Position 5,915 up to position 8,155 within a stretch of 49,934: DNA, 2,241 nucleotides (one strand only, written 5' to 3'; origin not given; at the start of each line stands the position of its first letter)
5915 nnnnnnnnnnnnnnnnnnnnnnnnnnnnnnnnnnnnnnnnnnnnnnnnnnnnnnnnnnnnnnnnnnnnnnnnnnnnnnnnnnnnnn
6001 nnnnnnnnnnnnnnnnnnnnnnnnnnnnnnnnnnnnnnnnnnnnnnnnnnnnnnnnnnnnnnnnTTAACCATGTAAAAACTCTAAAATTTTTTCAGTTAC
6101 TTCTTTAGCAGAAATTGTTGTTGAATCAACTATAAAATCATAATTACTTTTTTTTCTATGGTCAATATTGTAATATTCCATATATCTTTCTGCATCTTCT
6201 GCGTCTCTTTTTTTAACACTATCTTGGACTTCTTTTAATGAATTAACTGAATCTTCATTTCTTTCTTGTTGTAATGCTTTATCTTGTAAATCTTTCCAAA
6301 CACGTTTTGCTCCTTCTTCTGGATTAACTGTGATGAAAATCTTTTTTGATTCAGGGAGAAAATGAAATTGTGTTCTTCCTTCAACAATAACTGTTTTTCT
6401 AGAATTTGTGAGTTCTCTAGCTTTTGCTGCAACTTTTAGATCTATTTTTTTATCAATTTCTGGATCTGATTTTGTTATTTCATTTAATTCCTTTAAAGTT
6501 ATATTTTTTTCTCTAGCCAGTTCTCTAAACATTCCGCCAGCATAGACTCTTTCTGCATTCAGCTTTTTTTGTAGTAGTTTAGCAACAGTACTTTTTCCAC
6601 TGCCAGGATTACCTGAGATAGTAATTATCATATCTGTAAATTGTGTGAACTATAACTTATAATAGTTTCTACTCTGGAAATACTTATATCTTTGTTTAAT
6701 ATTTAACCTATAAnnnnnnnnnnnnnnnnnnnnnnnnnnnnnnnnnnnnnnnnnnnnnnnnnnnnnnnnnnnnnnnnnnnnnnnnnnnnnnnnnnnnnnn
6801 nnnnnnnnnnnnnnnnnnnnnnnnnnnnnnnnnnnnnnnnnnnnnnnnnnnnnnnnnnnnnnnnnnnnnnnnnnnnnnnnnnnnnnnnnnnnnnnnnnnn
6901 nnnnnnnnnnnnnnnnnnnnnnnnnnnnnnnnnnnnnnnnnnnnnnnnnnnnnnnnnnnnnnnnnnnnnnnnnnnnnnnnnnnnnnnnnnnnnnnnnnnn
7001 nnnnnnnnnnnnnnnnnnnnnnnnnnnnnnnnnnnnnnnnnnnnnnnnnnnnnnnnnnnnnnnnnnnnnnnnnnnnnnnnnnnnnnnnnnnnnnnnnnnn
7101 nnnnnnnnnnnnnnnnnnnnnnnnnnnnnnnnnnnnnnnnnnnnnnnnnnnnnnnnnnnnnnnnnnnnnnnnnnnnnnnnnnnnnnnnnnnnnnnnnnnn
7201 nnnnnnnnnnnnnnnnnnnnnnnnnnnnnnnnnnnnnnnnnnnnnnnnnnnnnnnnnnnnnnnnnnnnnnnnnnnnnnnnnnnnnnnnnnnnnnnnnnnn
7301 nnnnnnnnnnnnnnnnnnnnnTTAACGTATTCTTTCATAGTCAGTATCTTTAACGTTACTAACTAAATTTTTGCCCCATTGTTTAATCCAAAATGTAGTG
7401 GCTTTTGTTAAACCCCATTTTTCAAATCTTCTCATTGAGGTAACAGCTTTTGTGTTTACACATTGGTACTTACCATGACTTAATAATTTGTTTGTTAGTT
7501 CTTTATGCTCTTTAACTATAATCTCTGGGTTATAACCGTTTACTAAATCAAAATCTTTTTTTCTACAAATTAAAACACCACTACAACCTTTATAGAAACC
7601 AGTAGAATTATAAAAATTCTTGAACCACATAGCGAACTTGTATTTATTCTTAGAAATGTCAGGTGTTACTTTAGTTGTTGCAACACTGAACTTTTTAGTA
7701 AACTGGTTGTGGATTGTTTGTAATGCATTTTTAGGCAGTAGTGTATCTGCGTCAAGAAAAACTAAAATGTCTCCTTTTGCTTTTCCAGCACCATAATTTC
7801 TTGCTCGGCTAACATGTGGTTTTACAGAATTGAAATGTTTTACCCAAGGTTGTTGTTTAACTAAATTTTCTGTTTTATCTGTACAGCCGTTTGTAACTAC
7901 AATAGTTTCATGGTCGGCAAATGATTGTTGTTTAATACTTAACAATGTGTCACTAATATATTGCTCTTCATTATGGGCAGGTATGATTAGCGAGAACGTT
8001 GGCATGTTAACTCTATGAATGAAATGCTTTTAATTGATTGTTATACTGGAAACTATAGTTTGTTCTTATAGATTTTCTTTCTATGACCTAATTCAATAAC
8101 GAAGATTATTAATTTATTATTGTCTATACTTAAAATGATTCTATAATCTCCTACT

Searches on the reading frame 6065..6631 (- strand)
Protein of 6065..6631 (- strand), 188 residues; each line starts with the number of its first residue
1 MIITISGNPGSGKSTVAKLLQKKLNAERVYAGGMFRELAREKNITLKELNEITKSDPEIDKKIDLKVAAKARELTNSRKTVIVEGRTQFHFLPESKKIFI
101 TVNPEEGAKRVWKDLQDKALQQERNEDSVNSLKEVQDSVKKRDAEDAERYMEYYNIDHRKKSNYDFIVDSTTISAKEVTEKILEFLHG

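Call 35: search_protein_families(library=pfam, proteins=[window:6065-6631:-], max_evalue=0.001)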
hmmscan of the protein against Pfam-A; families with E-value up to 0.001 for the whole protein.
window:6065-6631:- (188 aa): 16 families
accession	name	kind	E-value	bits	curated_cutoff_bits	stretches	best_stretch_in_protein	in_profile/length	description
PF02224.24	Cytidylate_kin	-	2.4e-18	67.1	26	2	65-186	100-209/211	Cytidylate kinase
PF13238.12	AAA_18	-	5.9e-17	62.8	29.4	1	3-127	1-124/128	AAA domain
PF13189.12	Cytidylate_kin2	-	1.7e-15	58.1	28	1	2-171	1-175/176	Cytidylate kinase-like family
PF13207.12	AAA_17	-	1.8e-14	54.6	27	1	7-114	2-122/136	AAA domain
PF00406.28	ADK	-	8.5e-06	26.4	26.8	1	5-85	1-81/151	Adenylate kinase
PF13671.12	AAA_33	-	1.8e-05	25.5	27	1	3-82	2-74/143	AAA domain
PF13401.12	AAA_22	-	2.7e-05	24.9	27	1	2-142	7-82/130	AAA domain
PF08433.16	KTI12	-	4.4e-05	23.6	22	1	2-45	3-41/271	Chromatin associated protein KTI12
PF07931.18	CPT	-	0.00012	22.4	22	0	1-25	2-26/172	Chloramphenicol phosphotransferase-like protein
PF20720.3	nSTAND3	-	0.00023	21.4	27.2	0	2-26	19-43/155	Novel STAND NTPase 3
PF06414.18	Zeta_toxin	-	0.00024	21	22.3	0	2-25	18-41/199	Zeta toxin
PF03266.21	NTPase_1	-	0.00039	20.7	23.9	1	3-42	2-41/168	NTPase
PF13191.12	AAA_16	-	0.00047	21.1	32.6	1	2-38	26-63/167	AAA ATPase domain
PF01121.26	CoaE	-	0.00049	20.3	27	1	1-51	1-50/180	Dephospho-CoA kinase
PF13521.12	AAA_28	-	0.0006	20.5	27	0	3-82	2-78/164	AAA domain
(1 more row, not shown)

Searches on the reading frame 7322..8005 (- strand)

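Call 35: search_protein_families(library=pfam, proteins=[window:7322-8005:-], max_evalue=0.001)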
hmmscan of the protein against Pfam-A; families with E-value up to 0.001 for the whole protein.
window:7322-8005:- (227 aa): 4 families
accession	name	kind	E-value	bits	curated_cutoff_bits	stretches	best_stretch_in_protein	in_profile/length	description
PF00535.33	Glycos_transf_2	-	3.8e-21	76.2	23.3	1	5-125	1-127/168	Glycosyl transferase family 2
PF13641.12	Glyco_tranf_2_3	-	4.6e-13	50.1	27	1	2-116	1-126/230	Glycosyltransferase like family 2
PF10111.15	Glyco_tranf_2_2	-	2.8e-10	40.6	27.3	1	5-99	1-103/276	Glycosyltransferase like family 2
PF13704.12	Glyco_tranf_2_4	-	3.5e-05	24.7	27.5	1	11-90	1-84/98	Glycosyl transferase family 2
